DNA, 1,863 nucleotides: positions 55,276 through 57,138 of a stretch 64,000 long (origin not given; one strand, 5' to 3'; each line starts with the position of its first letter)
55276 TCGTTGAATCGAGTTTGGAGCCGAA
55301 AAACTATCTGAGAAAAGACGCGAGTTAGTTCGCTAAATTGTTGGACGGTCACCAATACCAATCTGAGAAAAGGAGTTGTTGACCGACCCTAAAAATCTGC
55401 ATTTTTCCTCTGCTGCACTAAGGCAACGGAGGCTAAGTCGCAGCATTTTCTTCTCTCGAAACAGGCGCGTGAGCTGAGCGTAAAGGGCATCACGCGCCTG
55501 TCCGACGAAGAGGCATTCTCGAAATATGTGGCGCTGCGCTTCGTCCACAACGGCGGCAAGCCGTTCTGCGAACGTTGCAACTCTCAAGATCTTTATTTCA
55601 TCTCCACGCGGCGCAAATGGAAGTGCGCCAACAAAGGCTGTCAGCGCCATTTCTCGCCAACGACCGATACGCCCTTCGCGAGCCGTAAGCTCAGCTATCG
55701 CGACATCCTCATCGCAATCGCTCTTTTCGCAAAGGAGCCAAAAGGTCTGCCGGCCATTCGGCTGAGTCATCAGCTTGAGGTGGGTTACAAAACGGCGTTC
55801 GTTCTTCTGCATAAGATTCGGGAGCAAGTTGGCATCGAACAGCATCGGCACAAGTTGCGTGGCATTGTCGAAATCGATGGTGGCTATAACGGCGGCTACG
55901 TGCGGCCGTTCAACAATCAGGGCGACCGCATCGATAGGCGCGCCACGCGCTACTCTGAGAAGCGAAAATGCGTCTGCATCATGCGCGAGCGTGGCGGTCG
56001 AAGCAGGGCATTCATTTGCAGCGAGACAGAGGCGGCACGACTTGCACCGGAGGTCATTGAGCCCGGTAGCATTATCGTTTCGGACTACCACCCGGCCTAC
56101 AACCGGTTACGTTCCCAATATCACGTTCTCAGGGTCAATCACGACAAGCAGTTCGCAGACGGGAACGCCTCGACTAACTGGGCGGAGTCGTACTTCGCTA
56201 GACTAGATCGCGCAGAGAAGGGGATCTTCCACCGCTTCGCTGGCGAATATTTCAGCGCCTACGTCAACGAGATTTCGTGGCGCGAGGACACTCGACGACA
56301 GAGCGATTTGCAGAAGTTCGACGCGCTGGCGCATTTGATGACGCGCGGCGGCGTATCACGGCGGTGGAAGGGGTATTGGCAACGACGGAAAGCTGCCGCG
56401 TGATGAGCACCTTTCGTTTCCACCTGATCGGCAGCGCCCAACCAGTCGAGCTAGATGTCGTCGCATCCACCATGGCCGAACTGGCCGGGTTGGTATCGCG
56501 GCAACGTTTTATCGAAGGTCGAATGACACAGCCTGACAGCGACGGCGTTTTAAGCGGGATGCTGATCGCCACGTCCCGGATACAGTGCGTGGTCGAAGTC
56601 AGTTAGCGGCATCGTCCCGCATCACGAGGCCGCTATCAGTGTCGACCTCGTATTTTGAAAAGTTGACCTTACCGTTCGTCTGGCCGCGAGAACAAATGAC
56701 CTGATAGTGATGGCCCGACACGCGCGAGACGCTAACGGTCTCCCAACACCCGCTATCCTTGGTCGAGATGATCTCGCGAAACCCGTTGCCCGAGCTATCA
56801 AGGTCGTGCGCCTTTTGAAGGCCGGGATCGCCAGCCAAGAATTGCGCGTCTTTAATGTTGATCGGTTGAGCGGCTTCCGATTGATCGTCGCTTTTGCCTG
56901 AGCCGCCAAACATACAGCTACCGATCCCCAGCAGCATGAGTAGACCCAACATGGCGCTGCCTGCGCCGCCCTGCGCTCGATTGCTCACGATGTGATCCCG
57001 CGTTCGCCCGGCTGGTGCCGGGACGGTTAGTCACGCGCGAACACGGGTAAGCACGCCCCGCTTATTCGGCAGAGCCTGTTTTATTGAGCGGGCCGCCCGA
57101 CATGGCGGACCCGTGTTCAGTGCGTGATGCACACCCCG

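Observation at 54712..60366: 5.6-kb IS1595-type transposon with eight passenger ORFs inserted at the CCA end of tRNA-Arg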

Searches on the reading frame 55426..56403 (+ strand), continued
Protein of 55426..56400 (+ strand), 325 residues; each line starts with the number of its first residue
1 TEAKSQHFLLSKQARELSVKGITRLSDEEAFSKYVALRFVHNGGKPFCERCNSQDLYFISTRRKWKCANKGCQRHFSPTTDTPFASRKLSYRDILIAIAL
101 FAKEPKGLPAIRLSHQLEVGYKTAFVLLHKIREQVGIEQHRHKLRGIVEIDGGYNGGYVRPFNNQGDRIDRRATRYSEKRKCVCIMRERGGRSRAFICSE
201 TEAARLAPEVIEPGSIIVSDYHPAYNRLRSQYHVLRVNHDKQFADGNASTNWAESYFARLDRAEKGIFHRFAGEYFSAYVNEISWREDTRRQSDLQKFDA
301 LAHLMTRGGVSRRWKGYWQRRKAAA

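Call 69: find_encoding_contigs(protein=P0047, flank=9000, max_places=8)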
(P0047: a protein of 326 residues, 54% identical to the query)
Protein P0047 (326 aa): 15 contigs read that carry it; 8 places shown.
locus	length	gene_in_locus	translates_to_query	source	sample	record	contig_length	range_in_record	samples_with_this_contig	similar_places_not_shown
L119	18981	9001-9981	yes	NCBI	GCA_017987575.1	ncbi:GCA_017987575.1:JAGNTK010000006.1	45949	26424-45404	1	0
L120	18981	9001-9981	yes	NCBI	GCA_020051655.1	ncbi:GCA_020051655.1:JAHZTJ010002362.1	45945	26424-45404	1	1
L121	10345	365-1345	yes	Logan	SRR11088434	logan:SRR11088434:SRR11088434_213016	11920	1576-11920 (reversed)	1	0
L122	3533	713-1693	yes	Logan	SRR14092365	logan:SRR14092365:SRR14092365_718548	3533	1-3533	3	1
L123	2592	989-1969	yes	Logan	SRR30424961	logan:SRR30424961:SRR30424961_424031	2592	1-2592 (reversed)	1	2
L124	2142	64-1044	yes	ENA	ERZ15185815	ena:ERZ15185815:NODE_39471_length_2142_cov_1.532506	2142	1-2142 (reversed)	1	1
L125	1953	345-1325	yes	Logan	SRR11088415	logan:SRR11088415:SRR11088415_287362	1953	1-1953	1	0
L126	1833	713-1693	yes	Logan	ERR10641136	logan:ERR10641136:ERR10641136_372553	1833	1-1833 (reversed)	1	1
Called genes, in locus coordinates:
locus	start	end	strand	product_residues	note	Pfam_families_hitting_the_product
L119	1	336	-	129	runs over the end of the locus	PF00565:SNase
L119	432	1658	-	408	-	PF01773:Nucleos_tra2_N, PF07670:Gate, PF07662:Nucleos_tra2_C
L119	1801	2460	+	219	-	PF02592:Vut_1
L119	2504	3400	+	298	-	PF00696:AA_kinase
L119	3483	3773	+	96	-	PF02325:CCB3_YggT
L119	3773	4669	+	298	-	PF00763:THF_DHG_CYH, PF02882:THF_DHG_CYH_C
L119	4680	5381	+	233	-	-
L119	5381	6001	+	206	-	PF01914:MarC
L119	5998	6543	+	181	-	PF22765:DUF7010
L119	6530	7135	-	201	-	PF02190:LON_substr_bdg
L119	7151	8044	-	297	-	PF00085:Thioredoxin, PF00578:AhpC-TSA (weak), PF08534:Redoxin (weak), PF13905:Thioredoxin_8 (weak), PF14559:TPR_19, PF14561:TPR_20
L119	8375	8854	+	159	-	-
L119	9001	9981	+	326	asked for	PF12760:Zn_ribbon_IS1595, PF12762:DDE_Tnp_IS1595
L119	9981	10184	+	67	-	-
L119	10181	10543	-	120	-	-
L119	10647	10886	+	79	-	PF13560:HTH_31, PF01381:HTH_3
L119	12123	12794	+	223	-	PF00072:Response_reg, PF00196:GerE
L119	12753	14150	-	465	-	PF00512:HisKA, PF02518:HATPase_c, PF00072:Response_reg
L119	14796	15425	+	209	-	PF00023:Ank (faint), PF12796:Ank_2, PF13606:Ank_3 (faint), PF13637:Ank_4 (weak), PF13857:Ank_5 (weak)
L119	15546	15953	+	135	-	-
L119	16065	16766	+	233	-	-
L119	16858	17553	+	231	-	PF13827:DUF4189 (weak)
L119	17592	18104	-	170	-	-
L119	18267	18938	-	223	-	-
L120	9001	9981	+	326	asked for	PF12760:Zn_ribbon_IS1595, PF12762:DDE_Tnp_IS1595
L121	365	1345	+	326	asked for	PF12760:Zn_ribbon_IS1595, PF12762:DDE_Tnp_IS1595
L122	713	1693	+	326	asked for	PF12760:Zn_ribbon_IS1595, PF12762:DDE_Tnp_IS1595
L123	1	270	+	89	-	?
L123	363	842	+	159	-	-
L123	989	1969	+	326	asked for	PF12760:Zn_ribbon_IS1595, PF12762:DDE_Tnp_IS1595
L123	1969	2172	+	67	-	-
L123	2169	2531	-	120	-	-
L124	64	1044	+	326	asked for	PF12760:Zn_ribbon_IS1595, PF12762:DDE_Tnp_IS1595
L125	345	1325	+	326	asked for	PF12760:Zn_ribbon_IS1595, PF12762:DDE_Tnp_IS1595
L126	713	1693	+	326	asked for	PF12760:Zn_ribbon_IS1595, PF12762:DDE_Tnp_IS1595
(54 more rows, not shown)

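Call 70: find_encoding_contigs(protein=P0020, flank=9000, max_places=3)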
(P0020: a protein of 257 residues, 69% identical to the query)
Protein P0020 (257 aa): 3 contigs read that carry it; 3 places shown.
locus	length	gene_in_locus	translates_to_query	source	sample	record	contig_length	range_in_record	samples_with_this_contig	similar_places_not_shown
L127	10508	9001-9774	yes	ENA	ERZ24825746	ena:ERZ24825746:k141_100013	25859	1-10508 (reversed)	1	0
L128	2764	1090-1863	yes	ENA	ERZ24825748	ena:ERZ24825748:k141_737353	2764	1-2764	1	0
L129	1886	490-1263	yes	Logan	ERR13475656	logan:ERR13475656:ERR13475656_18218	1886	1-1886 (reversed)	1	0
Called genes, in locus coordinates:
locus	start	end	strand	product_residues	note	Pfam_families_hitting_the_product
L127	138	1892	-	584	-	PF27525:LAM55_pectate-like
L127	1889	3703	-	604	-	PF05960:DUF885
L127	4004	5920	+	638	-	PF01594:AI-2E_transport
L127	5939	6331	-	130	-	PF07784:DUF1622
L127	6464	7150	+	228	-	PF06764:DUF1223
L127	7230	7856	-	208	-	PF08241:Methyltransf_11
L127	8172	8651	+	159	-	-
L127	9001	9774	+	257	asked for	PF12762:DDE_Tnp_IS1595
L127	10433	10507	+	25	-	?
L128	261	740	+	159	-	-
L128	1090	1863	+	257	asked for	PF12762:DDE_Tnp_IS1595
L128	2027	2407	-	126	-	-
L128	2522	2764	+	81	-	?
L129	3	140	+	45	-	?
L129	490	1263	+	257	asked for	PF12762:DDE_Tnp_IS1595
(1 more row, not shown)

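Call 71: find_encoding_contigs(protein=P0045, flank=9000, max_places=3)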
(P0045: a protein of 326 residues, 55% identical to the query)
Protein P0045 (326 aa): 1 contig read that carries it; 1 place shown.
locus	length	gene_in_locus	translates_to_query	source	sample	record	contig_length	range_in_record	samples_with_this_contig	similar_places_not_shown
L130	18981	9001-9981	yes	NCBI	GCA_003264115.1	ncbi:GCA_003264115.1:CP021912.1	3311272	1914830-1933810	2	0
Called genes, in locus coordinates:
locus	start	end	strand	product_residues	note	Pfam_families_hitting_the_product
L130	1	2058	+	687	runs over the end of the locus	PF17191:RecG_wedge, PF04851:ResIII, PF00270:DEAD, PF22590:Cas3-like_C_2 (faint), PF00271:Helicase_C, PF19833:RecG_dom3_C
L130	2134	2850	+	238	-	-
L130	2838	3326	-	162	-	PF01451:LMWPc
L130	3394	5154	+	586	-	PF05960:DUF885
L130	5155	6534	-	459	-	PF03109:ABC1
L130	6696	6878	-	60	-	PF01679:Pmp3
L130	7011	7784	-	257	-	PF00106:adh_short, PF23441:SDR (weak), PF08659:KR, PF13561:adh_short_C2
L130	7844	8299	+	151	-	PF11911:DUF3429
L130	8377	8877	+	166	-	-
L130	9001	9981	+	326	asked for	PF12760:Zn_ribbon_IS1595, PF12762:DDE_Tnp_IS1595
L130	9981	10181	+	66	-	-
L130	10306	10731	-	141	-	-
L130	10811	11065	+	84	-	PF13560:HTH_31, PF12844:HTH_19 (weak), PF01381:HTH_3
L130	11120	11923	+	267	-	-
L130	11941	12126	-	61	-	PF09926:DUF2158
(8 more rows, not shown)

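Call 72: find_encoding_contigs(protein=P0048, flank=9000, max_places=3)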
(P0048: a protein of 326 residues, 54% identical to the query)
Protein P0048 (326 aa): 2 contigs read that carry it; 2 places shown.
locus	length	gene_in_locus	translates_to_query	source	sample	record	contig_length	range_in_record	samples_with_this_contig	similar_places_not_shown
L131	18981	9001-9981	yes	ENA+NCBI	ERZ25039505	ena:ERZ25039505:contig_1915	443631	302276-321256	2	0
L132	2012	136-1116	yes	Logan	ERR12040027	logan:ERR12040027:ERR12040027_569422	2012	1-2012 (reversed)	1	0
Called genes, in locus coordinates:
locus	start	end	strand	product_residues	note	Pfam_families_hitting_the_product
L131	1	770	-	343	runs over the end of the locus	PF00356:LacI, PF00532:Peripla_BP_1, PF13407:Peripla_BP_4, PF13377:Peripla_BP_3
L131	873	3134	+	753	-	PF13089:PP_kinase_N, PF02503:PP_kinase, PF17941:PP_kinase_C_1, PF13091:PLDc_2 (faint), PF13090:PP_kinase_C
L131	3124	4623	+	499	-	PF02541:Ppx-GppA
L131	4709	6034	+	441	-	PF05787:PhoX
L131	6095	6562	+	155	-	PF19315:MC_hydratase, PF01575:MaoC_dehydratas, PF13452:FAS1_DH_region (weak)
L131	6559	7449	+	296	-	PF03328:HpcH_HpaI, PF15617:C-C_Bond_Lyase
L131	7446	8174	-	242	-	PF02592:Vut_1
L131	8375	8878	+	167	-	-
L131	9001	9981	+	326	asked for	PF12760:Zn_ribbon_IS1595, PF12762:DDE_Tnp_IS1595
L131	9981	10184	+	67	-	-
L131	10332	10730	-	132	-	-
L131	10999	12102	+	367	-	-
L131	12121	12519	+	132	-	-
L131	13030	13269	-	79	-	-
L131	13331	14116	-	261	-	PF00293:NUDIX (weak)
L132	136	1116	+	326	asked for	PF12760:Zn_ribbon_IS1595, PF12762:DDE_Tnp_IS1595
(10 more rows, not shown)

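Call 78: search_dna_similar(query=window:55528-56400:+, collection=plasmids, mode=protein, max_rows=40, max_evalue=1e-20)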
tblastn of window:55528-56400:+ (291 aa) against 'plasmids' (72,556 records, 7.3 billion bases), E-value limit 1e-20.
Records with a match: 24; places in all: 30; records where one place covers at least 80% of the query: 22.
Best place of each record, by identity: <60% 24.
By first word of the organism name: Rhodovastum 3; Skermanella 2; Methylobacterium 2; Agrobacterium 2; Ensifer 2; Paracoccus 2; Entomospira 2; Limimaricola 1; Phyllobacterium 1; Microvirga 1; and 6 more.
By predicted mobility (MOB-suite, as given by PLSDB): non-mobilizable 17; mobilizable 4; conjugative 3.
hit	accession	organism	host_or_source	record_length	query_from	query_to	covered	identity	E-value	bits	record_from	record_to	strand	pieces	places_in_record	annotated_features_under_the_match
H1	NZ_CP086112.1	Skermanella rosea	single cell,hydrocarbon-contaminated ...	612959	3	291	99%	42.9%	2e-63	222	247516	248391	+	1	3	IS1595 family transposase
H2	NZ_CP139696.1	Limimaricola variabilis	Bacterial Culture,hydrothermal vent ...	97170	3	289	99%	43.1%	2e-57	205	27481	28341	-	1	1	IS1595 family transposase | hypothetical protein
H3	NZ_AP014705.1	Methylobacterium aquaticum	-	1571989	3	288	98%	41.5%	1e-61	217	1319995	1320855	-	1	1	none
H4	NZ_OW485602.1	Rhodovastum atsumiense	-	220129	3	290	99%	40.5%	3e-55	199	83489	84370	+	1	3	IS1595 family transposase | hypothetical protein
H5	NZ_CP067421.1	Skermanella sp. TT6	Homo sapiens,single cell,skin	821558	3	291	99%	40.3%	5e-53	192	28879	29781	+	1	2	IS1595 family transposase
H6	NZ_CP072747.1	Agrobacterium tumefaciens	cell culture,noduls from roots of ...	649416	3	288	96%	41.5%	1e-42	199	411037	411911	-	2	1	IS1595 family transposase | transposase | hypothetical protein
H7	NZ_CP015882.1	Ensifer adhaerens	silty clay loam soil (pH 6.1)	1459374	3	288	98%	39.8%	1e-51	189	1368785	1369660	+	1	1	none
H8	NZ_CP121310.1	Ensifer adhaerens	bacterial colony,soil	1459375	3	288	98%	39.8%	1e-51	189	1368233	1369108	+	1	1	none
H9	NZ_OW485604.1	Rhodovastum atsumiense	-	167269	3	290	99%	39.2%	5e-54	195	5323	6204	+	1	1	IS1595 family transposase | hypothetical protein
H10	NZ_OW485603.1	Rhodovastum atsumiense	-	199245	3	290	99%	39.2%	5e-54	195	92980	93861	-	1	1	IS1595 family transposase | hypothetical protein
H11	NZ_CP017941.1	Phyllobacterium zundukense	Oxytropis triphylla,cell culture,root ...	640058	1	288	99%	38.9%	3e-50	185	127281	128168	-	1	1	IS1595 family transposase | transposase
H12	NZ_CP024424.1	Paracoccus yeei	Homo sapiens,single cell,skin swab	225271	17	289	94%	40.4%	5e-49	181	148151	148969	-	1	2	hypothetical protein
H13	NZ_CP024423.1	Paracoccus yeei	Homo sapiens,single cell,skin swab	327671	17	289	94%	40.4%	5e-49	181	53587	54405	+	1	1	hypothetical protein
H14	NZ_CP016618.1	Microvirga ossetica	Vicia alpestris,cell culture,nodules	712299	4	288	98%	38.4%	4e-48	179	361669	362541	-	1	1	IS1595 family transposase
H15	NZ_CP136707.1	Tritonibacter scottomollicae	Macrocystis pyrifera gametophyte,Whole ...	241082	3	267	91%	40.7%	5e-48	178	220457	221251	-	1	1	IS1595 family transposase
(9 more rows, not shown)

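Call 104: search_protein_families(library=pfam, proteins=[window:55426-56400:+], max_evalue=0.01)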
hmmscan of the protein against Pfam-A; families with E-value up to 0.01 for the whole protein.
window:55426-56400:+ (325 aa): 2 families
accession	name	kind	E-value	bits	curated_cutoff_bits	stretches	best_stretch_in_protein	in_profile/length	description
PF12762.13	DDE_Tnp_IS1595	-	3.5e-34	118.5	27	1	143-288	1-153/153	ISXO2-like transposase domain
PF12760.12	Zn_ribbon_IS1595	-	8.4e-07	29.3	25.4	1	26-74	2-45/46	Transposase zinc-ribbon domain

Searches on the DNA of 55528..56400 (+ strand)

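Call 48: search_rna_families(sources=[L015, L116, L114, L094, L115], threshold=evalue, max_evalue=0.1)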
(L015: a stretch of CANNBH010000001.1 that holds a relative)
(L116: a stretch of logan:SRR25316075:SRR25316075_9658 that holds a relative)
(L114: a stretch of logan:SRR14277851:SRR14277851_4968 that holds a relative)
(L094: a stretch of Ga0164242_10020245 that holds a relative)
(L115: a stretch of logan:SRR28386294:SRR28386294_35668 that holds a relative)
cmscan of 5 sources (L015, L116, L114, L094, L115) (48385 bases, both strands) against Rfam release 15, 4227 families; matches with E-value up to 0.1: 3.
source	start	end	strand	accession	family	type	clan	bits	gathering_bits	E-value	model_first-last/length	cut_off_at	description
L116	4065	4115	-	RF03057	nhaA-I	Cis-reg; riboswitch;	-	45.8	37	5.4e-06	1-55/55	no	nhaA-I RNA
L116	7774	7883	+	RF02924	skipping-rope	Gene; sRNA;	-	42.4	36.7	9.3e-07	1-80/80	no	skipping-rope RNA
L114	4625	4729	+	RF00598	SNORA76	Gene; snRNA; snoRNA; HACA-box;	CL00034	41.3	37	0.0011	1-132/132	no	Small nucleolar RNA SNORA76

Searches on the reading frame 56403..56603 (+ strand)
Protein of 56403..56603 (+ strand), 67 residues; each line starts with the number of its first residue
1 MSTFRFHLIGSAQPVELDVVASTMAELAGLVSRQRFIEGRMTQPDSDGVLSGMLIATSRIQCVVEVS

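Call 99: search_protein_families(library=phrogs, proteins=[window:56403-56603:+], max_evalue=0.001)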
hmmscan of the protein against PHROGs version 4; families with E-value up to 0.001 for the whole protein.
window:56403-56603:+ (67 aa): 0 families

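Call 104: search_protein_families(library=pfam, proteins=[window:56403-56603:+], max_evalue=0.01)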
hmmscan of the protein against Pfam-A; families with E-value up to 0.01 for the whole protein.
window:56403-56603:+ (67 aa): 0 families

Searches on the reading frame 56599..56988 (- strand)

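Call 5: search_protein_families(library=pfam, proteins=[window:56599-56988:-], max_evalue=0.1)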
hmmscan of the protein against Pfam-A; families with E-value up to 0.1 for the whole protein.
window:56599-56988:- (129 aa): 0 families

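Call 27: search_protein_families(library=ncbifam, proteins=[window:56599-56988:-], max_evalue=0.1)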
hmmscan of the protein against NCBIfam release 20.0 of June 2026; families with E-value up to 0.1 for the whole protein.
window:56599-56988:- (129 aa): 1 family
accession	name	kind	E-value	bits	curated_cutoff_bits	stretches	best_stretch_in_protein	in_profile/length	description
TIGR04134.1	lipo_with_rSAM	hypoth_equivalog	0.043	13.8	39.8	0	59-118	64-125/150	radical SAM-associated putative lipoprotein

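Call 28: search_protein_families(library=padloc, proteins=[window:56599-56988:-], max_evalue=0.1)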
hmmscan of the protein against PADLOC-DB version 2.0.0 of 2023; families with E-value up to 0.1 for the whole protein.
window:56599-56988:- (129 aa): 0 families

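Call 99: search_protein_families(library=phrogs, proteins=[window:56599-56988:-], max_evalue=0.001)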
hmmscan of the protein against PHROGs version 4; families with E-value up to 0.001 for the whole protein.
window:56599-56988:- (129 aa): 0 families
